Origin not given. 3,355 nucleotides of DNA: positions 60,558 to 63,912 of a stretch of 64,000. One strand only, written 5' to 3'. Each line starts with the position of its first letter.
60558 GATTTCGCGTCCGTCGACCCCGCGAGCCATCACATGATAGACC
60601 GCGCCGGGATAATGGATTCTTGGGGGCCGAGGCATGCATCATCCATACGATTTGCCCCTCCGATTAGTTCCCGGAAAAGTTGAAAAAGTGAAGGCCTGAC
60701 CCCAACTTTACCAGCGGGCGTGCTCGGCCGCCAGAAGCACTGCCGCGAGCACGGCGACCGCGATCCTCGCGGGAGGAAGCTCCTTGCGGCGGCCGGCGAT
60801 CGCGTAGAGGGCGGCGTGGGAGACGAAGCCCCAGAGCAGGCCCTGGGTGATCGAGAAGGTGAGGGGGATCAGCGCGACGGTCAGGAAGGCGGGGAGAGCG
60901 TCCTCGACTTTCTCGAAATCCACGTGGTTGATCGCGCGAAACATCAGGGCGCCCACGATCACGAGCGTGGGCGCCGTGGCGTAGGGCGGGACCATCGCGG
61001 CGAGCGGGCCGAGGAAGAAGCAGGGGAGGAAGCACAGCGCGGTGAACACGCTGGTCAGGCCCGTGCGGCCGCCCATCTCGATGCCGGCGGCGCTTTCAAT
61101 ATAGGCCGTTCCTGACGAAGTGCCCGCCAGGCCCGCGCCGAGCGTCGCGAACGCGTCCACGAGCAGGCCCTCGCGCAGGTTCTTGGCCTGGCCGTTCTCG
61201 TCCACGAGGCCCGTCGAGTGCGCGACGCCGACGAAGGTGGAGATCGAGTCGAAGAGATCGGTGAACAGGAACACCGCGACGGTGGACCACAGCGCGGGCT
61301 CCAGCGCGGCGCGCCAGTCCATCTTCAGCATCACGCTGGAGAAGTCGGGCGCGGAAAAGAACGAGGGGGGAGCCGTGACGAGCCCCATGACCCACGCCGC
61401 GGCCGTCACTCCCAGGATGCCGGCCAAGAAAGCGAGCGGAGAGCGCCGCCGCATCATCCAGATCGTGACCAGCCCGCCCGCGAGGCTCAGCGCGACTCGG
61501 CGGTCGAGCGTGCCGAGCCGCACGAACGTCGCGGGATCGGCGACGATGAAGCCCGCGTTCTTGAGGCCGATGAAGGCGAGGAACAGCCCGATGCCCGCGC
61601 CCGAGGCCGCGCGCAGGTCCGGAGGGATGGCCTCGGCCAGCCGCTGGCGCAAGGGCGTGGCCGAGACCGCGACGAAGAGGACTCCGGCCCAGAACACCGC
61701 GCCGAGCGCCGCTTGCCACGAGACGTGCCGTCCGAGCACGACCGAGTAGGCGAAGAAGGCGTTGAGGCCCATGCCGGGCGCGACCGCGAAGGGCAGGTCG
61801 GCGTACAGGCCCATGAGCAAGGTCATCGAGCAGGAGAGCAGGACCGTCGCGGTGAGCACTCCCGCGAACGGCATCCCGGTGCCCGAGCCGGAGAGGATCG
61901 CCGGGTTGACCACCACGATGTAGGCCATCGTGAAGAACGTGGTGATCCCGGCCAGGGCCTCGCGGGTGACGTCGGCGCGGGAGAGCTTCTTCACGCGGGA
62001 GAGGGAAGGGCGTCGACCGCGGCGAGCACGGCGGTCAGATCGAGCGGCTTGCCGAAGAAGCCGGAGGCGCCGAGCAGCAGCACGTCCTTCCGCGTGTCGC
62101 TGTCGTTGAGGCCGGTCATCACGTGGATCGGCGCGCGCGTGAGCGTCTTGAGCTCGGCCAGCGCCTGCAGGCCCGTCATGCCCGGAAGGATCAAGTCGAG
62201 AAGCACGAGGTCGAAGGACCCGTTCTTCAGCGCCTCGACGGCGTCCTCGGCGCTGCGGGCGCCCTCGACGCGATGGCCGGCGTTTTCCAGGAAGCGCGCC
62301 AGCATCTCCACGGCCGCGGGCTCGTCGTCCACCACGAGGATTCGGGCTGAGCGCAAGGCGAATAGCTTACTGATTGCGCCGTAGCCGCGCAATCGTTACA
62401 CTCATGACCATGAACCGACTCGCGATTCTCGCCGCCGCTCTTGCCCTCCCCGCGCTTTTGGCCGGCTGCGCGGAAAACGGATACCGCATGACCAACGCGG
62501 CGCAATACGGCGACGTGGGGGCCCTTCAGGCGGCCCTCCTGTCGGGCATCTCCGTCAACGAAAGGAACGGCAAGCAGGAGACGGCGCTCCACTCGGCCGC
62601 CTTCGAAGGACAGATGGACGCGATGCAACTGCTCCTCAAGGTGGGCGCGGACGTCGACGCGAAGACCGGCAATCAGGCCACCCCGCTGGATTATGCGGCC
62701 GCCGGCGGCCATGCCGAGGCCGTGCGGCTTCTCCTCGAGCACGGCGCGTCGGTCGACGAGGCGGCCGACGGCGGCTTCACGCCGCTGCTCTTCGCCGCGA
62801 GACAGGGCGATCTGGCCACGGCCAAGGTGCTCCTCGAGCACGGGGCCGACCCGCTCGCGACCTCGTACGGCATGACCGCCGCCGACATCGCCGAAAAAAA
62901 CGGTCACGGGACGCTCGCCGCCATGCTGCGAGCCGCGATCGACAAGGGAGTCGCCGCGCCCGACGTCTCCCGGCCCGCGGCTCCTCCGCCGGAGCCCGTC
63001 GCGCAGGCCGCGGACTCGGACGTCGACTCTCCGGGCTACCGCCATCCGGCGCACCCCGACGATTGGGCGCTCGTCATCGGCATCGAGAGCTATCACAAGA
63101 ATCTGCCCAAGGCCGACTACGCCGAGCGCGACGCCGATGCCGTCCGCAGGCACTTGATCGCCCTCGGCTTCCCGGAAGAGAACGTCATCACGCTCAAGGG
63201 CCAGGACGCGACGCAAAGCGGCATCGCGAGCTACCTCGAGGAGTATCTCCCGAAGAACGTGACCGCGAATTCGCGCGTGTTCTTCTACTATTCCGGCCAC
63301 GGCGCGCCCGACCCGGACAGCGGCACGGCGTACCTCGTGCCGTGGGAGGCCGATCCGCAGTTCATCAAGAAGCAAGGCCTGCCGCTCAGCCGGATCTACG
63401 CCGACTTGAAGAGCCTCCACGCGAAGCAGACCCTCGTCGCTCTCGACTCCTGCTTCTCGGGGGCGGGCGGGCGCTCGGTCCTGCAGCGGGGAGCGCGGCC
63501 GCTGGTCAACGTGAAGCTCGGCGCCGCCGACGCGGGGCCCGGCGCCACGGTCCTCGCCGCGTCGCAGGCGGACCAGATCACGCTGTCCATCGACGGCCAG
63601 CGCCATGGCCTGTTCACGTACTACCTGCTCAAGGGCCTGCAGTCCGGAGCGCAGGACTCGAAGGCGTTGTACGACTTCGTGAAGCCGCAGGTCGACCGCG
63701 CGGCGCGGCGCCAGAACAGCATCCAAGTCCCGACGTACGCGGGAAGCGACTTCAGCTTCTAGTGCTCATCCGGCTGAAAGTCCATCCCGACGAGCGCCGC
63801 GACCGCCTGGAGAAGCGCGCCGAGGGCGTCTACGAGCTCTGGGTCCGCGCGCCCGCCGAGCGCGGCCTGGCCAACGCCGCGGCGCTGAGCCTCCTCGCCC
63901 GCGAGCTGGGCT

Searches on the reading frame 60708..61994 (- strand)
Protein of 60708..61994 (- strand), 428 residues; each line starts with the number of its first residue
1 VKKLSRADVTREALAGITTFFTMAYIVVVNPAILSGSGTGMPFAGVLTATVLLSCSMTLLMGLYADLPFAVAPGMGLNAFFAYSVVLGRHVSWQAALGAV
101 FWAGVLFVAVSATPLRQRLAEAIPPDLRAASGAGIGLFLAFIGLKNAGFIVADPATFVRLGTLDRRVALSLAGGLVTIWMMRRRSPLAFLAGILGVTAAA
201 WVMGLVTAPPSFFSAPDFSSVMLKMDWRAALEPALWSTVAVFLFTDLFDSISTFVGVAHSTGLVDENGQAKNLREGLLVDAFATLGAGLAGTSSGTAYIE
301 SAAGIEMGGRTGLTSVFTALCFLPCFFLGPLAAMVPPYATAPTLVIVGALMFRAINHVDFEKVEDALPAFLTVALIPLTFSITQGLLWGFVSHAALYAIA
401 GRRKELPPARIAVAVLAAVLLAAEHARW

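Call 31: search_protein_families(library=pfam, proteins=[window:60708-61994:-], max_evalue=0.001)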
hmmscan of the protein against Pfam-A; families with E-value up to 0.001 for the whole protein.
window:60708-61994:- (428 aa): 1 family
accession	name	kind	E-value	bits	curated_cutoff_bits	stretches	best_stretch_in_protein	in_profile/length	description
PF00860.26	Xan_ur_permease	-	9e-50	169.9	27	1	12-384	3-385/389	Permease family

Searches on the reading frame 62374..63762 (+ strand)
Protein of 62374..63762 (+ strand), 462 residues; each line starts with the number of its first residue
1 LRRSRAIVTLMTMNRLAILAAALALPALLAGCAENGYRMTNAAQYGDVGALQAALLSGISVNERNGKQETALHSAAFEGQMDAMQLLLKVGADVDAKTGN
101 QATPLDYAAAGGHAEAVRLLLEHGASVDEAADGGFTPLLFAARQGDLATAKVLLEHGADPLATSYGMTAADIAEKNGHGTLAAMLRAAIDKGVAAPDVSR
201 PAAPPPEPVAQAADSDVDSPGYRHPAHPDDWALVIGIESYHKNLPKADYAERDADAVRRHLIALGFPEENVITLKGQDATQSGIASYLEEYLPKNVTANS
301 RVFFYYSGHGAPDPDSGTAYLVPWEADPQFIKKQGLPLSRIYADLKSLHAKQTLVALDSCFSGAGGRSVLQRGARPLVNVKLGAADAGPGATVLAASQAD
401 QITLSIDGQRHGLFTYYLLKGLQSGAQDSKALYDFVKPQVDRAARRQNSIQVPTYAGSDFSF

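Call 31: search_protein_families(library=pfam, proteins=[window:62374-63762:+], max_evalue=0.001)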
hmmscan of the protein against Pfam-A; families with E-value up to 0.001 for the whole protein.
window:62374-63762:+ (462 aa): 7 families
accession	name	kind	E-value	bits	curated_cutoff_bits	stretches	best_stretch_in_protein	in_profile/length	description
PF13637.12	Ank_4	-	9e-30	102.5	22.7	4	105-154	1-50/50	Ankyrin repeats (many copies)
PF12796.13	Ank_2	-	7.8e-24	84.5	27.3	2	41-128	3-87/90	Ankyrin repeats (3 copies)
PF00023.36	Ank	-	4.7e-23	80.4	21.1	3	102-129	3-30/33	Ankyrin repeat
PF00656.27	Peptidase_C14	-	2e-18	67.4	21.4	1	231-456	3-224/233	Caspase domain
PF13606.12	Ank_3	-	1.4e-17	62.1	22.3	0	102-128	3-29/30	Ankyrin repeat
PF13857.12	Ank_5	-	3.4e-15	56.4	27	3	91-127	5-42/56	Ankyrin repeats (many copies)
PF24521.3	Ank_KRIT1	-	1.4e-13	51.3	80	2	68-191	18-146/149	KRIT1 ankyrin-repeats domain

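Call 105: search_protein_families(library=padloc, proteins=[window:62374-63762:+], max_evalue=0.00001)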
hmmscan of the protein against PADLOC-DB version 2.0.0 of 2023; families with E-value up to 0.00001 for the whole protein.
window:62374-63762:+ (462 aa): 3 families
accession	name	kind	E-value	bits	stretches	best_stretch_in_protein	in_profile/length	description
PDLC04783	PDC-M72A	-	4.9e-23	80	1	41-177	236-373/392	-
PDLC02987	caspase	-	6.1e-20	69.9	1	229-426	2-158/453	-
PDLC02908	Ankyrin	-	4.3e-10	36.5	0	42-124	743-825/880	-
